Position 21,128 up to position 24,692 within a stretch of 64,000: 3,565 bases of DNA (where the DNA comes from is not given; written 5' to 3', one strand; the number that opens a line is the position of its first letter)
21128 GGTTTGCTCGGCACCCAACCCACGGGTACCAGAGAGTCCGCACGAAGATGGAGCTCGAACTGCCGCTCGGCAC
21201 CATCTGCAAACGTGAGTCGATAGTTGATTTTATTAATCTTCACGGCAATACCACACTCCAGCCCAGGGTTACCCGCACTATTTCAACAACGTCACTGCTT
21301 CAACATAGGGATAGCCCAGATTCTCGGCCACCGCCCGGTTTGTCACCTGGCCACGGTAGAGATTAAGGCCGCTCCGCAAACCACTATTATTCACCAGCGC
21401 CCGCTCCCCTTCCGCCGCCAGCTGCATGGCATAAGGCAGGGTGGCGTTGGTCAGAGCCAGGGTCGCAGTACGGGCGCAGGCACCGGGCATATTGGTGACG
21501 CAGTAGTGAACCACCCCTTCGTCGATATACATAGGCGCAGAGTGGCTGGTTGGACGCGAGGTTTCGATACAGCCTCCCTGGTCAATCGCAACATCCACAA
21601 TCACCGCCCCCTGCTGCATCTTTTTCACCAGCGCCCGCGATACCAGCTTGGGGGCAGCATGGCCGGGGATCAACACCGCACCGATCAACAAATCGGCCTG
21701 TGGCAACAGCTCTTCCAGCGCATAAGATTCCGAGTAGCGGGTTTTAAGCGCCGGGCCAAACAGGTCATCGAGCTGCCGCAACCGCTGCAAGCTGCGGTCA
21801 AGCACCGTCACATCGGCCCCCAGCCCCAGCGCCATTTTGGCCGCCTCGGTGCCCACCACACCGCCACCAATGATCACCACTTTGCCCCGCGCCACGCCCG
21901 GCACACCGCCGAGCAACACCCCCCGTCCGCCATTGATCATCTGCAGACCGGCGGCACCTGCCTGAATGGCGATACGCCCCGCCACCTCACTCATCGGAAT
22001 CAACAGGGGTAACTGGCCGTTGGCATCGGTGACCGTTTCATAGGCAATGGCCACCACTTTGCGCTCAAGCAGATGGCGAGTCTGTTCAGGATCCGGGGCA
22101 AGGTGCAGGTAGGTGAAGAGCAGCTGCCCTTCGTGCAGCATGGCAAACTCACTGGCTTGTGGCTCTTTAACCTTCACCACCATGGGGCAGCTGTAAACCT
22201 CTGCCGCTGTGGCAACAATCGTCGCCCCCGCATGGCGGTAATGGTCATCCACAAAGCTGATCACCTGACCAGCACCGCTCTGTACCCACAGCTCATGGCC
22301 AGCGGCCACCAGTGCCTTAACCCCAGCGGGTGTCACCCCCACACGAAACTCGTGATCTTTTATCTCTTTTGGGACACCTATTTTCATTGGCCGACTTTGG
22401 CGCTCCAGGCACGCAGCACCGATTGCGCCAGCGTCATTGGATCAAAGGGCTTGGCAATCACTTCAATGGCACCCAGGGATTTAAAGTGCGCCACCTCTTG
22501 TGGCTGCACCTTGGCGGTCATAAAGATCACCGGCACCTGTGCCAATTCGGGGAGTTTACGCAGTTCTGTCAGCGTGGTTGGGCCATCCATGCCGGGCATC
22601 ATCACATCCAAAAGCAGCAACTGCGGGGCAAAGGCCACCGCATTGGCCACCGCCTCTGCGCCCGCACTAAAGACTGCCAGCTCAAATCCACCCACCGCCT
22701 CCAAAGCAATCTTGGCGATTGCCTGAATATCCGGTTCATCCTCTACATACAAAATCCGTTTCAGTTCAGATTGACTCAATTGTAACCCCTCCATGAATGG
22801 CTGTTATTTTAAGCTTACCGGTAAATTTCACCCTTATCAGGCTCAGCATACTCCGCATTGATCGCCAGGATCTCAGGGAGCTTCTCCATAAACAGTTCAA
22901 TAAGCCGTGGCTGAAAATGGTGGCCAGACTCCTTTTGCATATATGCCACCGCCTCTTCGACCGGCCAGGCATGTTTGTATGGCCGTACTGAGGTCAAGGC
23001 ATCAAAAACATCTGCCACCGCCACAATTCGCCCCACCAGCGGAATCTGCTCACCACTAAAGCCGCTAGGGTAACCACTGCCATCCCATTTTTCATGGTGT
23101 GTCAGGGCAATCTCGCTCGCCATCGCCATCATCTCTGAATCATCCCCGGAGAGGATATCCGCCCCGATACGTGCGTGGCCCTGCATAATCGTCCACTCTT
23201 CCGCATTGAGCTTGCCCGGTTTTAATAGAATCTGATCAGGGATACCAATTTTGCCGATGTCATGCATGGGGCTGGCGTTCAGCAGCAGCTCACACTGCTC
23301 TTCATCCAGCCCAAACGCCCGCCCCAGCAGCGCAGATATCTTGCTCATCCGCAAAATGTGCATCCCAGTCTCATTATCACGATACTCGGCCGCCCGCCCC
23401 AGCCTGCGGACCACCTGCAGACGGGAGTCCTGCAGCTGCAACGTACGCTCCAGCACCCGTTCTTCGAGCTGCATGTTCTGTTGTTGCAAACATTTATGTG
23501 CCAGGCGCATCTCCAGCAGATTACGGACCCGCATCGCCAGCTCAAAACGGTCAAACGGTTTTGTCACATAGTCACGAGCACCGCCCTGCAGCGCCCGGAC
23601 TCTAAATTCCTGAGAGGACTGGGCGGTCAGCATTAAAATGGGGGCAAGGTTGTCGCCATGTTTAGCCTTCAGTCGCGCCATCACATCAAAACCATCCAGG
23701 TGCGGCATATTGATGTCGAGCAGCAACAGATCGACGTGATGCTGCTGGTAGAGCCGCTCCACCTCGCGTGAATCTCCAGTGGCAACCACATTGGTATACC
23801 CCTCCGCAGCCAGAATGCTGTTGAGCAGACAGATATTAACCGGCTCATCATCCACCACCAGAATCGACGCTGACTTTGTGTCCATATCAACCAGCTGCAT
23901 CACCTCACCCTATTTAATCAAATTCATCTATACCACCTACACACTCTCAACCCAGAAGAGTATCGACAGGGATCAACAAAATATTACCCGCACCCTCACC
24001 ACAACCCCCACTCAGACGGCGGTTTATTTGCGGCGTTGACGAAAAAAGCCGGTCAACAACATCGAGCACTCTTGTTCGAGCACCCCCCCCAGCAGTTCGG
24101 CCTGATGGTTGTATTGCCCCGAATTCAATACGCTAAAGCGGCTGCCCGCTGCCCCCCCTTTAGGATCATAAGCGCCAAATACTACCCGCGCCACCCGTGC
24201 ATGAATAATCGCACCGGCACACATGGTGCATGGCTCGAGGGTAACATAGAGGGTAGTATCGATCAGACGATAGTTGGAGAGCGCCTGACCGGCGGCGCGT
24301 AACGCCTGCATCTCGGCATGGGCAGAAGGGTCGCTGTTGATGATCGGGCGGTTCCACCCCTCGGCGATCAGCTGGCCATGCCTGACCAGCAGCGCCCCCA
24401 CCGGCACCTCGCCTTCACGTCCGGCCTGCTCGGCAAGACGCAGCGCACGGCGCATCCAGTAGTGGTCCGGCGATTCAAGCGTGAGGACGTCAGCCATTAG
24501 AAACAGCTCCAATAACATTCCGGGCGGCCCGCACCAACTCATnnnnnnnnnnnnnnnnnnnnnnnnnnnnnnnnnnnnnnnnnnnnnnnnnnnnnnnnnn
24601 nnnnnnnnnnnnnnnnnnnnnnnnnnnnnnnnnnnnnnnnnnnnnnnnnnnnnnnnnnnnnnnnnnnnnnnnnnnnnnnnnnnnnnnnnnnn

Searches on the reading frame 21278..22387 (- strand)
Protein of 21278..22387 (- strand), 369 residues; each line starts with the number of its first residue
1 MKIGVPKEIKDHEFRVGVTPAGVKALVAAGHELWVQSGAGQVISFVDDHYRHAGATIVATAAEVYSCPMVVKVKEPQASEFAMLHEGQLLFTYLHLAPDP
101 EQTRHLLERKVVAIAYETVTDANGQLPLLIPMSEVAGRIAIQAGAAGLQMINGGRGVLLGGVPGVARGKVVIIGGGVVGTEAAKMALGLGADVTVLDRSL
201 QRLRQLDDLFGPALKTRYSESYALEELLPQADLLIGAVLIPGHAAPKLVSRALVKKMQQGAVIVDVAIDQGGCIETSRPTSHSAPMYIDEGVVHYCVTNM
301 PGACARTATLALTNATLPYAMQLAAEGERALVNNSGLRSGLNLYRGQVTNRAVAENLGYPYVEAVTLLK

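Call 78: search_protein_families(library=pfam, proteins=[window:21278-22387:-], max_evalue=0.00001)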
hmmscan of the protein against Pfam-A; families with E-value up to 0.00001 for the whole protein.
window:21278-22387:- (369 aa): 6 families
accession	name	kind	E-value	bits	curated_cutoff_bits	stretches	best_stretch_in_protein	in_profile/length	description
PF01262.27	AlaDh_PNT_C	-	3.1e-85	285.4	23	1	140-350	1-213/214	Alanine dehydrogenase/PNT, C-terminal domain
PF05222.21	AlaDh_PNT_N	-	2.9e-48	164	30.4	1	4-136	1-136/136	Alanine dehydrogenase/PNT, N-terminal domain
PF02826.25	2-Hacid_dh_C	-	3.5e-09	36.7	25.1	1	166-267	35-127/178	D-isomer specific 2-hydroxyacid dehydrogenase, NAD binding domain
PF00070.33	Pyr_redox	-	6e-09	36.7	22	1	169-220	1-52/82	Pyridine nucleotide-disulphide oxidoreductase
PF07992.20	Pyr_redox_2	-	1.4e-07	31.7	26.1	1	114-217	98-192/291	Pyridine nucleotide-disulphide oxidoreductase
PF01488.26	Shikimate_DH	-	1.6e-07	31.9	24.3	1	166-268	11-113/138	Shikimate / quinate 5-dehydrogenase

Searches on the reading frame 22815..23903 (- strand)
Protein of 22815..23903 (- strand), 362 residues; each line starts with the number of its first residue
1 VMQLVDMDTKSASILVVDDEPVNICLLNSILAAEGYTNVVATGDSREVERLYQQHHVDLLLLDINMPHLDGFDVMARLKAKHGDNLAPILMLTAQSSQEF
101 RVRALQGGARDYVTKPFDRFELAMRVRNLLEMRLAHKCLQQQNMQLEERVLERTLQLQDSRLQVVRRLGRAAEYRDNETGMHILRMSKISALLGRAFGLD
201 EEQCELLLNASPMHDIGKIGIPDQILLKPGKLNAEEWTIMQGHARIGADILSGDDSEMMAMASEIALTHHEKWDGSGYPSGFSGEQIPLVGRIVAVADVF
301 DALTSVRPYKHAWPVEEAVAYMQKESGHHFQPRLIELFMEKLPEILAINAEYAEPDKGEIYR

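Call 78: search_protein_families(library=pfam, proteins=[window:22815-23903:-], max_evalue=0.00001)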
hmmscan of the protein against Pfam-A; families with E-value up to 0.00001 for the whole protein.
window:22815-23903:- (362 aa): 3 families
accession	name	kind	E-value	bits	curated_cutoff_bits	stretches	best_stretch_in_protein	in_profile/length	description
PF13487.12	HD_5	-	5.1e-36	124.4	27.2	1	175-334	10-170/170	HD domain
PF00072.30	Response_reg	-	3.3e-29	101.7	30.2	1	14-126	1-110/111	Response regulator receiver domain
PF01966.28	HD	-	4.3e-20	72.6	22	1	181-302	3-115/116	HD domain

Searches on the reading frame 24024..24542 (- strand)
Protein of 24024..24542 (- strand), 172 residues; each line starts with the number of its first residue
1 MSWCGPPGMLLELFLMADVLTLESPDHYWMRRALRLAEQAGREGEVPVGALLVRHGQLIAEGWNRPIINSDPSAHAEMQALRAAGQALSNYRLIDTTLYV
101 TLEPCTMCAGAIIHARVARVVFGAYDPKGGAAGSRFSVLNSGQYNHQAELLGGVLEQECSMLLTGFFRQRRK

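Call 78: search_protein_families(library=pfam, proteins=[window:24024-24542:-], max_evalue=0.00001)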
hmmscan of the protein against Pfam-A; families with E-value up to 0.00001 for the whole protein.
window:24024-24542:- (172 aa): 3 families
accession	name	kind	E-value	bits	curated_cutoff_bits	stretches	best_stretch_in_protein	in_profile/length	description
PF14437.12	MafB19-deam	-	1.7e-37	128.9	27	1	28-171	5-142/142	MafB19-like deaminase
PF00383.29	dCMP_cyt_deam_1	-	1.3e-29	102.5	25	1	25-123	3-101/102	Cytidine and deoxycytidylate deaminase zinc-binding region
PF14439.12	Bd3614-deam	-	5.8e-09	36.4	38.5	1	48-127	11-93/113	Bd3614-like deaminase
